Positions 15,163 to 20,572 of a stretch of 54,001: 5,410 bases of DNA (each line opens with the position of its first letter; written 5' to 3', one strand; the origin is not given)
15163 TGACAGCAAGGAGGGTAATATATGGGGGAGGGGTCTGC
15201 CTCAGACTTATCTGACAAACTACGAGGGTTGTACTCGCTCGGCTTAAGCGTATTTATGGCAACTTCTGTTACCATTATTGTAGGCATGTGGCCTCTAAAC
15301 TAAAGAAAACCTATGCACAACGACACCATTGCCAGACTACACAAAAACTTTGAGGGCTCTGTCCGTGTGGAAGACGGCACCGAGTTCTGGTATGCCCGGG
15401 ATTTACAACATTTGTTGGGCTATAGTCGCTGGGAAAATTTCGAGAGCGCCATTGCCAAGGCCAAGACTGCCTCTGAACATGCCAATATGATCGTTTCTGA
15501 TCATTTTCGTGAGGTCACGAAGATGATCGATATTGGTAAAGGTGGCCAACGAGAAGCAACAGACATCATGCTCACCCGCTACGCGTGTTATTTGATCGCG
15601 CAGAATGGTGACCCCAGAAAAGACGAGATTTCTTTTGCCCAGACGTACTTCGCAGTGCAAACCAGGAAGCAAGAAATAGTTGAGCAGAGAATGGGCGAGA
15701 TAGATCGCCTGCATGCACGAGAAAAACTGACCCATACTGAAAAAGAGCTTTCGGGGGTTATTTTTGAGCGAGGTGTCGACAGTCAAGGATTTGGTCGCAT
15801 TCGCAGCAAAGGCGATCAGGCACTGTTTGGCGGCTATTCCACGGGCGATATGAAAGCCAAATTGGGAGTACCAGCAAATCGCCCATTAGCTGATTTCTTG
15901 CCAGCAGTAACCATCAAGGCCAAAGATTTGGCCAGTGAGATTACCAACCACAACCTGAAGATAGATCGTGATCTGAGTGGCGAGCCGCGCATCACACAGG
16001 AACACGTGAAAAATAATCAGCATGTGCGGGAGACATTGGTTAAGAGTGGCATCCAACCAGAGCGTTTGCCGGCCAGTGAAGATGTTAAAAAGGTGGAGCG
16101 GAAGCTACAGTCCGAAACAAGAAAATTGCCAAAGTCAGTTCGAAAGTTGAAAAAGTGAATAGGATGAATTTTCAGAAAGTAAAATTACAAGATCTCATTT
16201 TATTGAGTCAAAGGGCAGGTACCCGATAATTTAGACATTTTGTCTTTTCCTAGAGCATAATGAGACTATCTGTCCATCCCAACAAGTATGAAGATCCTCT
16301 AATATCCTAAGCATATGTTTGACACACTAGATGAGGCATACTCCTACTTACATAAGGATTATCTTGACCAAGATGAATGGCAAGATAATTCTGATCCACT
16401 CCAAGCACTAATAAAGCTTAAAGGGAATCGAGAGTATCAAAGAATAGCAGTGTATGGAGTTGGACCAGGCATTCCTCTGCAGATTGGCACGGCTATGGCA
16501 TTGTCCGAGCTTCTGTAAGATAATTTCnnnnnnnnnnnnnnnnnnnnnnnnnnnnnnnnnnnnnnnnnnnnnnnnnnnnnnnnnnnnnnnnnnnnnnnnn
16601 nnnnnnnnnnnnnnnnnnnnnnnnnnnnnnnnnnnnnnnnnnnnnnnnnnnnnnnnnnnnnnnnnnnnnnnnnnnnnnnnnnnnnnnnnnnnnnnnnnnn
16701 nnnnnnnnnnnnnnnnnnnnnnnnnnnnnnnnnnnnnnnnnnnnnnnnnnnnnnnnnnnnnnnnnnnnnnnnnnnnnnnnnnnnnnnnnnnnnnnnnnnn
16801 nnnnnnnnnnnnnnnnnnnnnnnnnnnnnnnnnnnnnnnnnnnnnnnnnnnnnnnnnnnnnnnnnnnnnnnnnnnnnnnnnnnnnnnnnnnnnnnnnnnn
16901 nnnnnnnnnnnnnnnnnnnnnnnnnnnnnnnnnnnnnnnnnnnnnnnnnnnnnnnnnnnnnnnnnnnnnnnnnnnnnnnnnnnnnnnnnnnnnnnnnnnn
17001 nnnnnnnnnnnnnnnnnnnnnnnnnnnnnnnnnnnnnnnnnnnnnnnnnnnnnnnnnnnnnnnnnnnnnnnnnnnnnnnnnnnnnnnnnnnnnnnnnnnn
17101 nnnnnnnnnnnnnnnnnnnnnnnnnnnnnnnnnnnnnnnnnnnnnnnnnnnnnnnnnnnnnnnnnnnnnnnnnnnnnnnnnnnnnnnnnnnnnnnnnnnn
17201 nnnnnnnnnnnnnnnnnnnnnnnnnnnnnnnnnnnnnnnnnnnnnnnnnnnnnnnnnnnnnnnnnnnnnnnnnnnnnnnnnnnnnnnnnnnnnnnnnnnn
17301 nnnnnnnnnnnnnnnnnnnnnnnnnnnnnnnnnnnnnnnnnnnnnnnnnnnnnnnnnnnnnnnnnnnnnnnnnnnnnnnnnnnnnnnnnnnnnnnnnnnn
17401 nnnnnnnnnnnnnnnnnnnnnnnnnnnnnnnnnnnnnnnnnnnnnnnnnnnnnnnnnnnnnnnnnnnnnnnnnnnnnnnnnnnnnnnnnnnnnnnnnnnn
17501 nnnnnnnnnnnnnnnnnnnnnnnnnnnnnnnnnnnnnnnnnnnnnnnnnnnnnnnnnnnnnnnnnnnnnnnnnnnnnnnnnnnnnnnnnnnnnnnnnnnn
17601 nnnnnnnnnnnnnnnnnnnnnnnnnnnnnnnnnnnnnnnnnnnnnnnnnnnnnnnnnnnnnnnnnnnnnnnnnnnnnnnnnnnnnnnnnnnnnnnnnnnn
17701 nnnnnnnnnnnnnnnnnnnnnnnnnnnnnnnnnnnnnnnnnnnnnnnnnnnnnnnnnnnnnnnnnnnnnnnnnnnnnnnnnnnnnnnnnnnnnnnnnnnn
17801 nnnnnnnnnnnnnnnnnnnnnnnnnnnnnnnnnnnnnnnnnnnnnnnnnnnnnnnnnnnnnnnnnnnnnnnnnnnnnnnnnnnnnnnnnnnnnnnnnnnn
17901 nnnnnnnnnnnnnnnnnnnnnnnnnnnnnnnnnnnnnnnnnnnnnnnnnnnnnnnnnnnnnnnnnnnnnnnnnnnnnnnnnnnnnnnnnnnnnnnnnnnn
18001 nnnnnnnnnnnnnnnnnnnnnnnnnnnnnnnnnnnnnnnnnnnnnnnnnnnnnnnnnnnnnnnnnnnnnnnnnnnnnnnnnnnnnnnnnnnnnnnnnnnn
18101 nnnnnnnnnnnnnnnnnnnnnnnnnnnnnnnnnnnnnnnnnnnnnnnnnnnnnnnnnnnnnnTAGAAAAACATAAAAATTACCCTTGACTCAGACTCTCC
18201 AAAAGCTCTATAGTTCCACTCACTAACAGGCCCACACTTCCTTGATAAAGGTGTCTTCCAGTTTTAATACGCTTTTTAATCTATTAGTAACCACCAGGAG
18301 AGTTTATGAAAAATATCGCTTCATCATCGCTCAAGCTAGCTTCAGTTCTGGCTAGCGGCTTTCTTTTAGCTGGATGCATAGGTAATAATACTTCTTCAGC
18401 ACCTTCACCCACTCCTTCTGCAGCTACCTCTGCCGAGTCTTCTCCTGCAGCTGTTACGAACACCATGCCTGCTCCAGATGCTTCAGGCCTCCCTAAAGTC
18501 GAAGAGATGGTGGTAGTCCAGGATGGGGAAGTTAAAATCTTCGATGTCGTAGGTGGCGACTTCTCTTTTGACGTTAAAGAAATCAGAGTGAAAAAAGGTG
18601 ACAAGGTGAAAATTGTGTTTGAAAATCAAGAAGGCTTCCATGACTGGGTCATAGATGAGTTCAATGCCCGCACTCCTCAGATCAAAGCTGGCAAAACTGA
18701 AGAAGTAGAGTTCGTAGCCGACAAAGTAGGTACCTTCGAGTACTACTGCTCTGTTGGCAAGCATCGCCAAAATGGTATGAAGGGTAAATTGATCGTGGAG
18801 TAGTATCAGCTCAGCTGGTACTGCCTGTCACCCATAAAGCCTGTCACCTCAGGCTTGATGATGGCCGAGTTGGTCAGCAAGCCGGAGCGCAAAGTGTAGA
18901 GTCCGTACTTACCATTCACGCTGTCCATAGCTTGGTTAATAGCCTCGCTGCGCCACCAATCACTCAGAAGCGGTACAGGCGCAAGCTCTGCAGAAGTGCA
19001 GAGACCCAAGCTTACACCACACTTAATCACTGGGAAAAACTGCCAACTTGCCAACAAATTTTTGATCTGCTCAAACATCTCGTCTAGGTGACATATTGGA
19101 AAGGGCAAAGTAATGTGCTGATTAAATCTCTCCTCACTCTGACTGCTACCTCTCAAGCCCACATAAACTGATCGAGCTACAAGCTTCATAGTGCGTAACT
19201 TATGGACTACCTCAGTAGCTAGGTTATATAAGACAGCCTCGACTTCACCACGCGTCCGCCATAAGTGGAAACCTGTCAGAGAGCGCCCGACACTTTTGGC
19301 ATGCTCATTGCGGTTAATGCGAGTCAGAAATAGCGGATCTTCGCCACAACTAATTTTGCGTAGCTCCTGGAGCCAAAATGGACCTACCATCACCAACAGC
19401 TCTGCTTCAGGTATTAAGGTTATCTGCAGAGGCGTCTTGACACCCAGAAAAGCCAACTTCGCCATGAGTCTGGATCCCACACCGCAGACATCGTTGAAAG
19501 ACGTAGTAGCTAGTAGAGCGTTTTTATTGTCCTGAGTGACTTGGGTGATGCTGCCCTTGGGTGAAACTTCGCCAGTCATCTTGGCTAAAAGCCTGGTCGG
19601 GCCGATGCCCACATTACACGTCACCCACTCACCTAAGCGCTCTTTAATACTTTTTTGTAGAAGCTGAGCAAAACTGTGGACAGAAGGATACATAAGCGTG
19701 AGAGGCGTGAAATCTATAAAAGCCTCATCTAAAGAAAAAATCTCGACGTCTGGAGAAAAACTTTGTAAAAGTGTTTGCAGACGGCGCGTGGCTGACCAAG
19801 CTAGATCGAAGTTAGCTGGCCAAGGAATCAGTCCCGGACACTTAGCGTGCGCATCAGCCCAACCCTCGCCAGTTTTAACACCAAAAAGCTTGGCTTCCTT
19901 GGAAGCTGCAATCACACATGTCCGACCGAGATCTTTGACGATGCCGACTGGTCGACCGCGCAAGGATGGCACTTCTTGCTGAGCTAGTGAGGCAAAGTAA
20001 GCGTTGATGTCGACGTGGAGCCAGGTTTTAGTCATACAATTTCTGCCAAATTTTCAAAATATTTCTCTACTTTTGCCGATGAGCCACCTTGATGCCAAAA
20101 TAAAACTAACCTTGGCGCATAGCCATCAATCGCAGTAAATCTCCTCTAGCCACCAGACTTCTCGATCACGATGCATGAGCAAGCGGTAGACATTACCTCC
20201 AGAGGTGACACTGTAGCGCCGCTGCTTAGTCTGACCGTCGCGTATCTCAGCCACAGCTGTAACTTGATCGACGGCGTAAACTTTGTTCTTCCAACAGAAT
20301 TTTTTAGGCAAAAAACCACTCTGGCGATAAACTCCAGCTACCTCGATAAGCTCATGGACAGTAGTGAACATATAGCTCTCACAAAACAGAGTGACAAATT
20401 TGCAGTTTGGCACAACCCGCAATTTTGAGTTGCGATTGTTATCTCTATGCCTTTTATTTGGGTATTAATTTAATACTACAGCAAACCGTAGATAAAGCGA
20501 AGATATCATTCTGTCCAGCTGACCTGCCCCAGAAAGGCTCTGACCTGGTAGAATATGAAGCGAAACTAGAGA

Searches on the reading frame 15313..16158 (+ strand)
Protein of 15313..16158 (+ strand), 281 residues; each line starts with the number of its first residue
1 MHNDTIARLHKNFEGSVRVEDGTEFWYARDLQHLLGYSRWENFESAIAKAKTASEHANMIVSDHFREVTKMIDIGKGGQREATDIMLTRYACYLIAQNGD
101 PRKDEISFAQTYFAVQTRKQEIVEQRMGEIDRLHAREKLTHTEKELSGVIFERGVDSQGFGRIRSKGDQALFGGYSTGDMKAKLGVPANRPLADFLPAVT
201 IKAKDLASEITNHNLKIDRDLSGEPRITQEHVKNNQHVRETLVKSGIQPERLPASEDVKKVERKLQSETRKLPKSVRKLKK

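Call 14: search_protein_families(library=pfam, proteins=[window:15313-16158:+], max_evalue=0.001)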
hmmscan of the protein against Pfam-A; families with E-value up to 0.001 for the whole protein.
window:15313-16158:+ (281 aa): 1 family
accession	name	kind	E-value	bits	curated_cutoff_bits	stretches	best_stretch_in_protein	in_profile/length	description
PF02498.22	Bro-N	-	5.2e-11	43.4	25.6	1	19-109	5-88/96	BRO family, N-terminal domain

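Call 67: search_protein_families(library=phrogs, proteins=[window:15313-16158:+], max_evalue=0.001)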
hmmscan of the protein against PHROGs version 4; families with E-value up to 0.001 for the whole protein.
window:15313-16158:+ (281 aa): 1 family
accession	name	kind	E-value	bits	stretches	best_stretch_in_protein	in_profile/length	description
phrog_8036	-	unknown function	1.1e-85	288.4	1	3-278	16-288/290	-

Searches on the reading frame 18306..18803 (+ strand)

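Call 66: search_protein_families(library=pfam, proteins=[window:18306-18803:+], max_evalue=0.01)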
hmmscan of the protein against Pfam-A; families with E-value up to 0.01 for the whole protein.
window:18306-18803:+ (165 aa): 4 families
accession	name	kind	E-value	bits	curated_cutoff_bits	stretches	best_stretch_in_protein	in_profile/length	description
PF13473.12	Cupredoxin_1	-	7.5e-10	39.2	27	1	78-164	22-104/104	Cupredoxin-like domain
PF00127.26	Copper-bind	-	1.3e-09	38.8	21.2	1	81-165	7-99/99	Copper binding proteins, plastocyanin/azurin family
PF07731.20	Cu-oxidase_2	-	5.1e-05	23.5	20.4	1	122-165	91-134/137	Multicopper oxidase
PF07732.21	Cu-oxidase_3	-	0.00022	21.7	21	0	122-165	71-115/119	Multicopper oxidase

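Call 67: search_protein_families(library=phrogs, proteins=[window:18306-18803:+], max_evalue=0.001)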
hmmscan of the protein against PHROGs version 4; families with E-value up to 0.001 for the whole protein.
window:18306-18803:+ (165 aa): 1 family
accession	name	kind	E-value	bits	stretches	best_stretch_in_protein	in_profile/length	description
phrog_515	-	other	1.2e-05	26.4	1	82-164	26-106/107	PetE plastocyanine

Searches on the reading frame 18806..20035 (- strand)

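Call 14: search_protein_families(library=pfam, proteins=[window:18806-20035:-], max_evalue=0.001)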
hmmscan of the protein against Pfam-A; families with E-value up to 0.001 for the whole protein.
window:18806-20035:- (409 aa): 2 families
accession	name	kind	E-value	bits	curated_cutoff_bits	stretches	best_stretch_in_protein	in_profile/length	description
PF00817.25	IMS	-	4.9e-35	121.1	23.2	1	8-154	1-146/148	impB/mucB/samB family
PF11799.13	IMS_C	-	3.1e-11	44.1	20.7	1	247-344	2-97/109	impB/mucB/samB family C-terminal domain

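Call 67: search_protein_families(library=phrogs, proteins=[window:18806-20035:-], max_evalue=0.001)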
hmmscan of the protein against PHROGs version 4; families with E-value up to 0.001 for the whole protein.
window:18806-20035:- (409 aa): 1 family
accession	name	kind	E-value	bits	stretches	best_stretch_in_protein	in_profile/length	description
phrog_1268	-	DNA, RNA and nucleotide metabolism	1.7e-52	179.7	1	4-386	3-395/425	DNA polymerase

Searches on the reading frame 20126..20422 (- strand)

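Call 66: search_protein_families(library=pfam, proteins=[window:20126-20422:-], max_evalue=0.01)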
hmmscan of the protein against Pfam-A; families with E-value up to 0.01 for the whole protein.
window:20126-20422:- (98 aa): 1 family
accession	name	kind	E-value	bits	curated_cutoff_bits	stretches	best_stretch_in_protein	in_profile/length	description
PF20114.4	DUF6504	-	0.00027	21.6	24.2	1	22-86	6-75/103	Domain of unknown function (DUF6504)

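Call 67: search_protein_families(library=phrogs, proteins=[window:20126-20422:-], max_evalue=0.001)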
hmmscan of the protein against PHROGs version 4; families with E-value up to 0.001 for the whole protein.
window:20126-20422:- (98 aa): 0 families
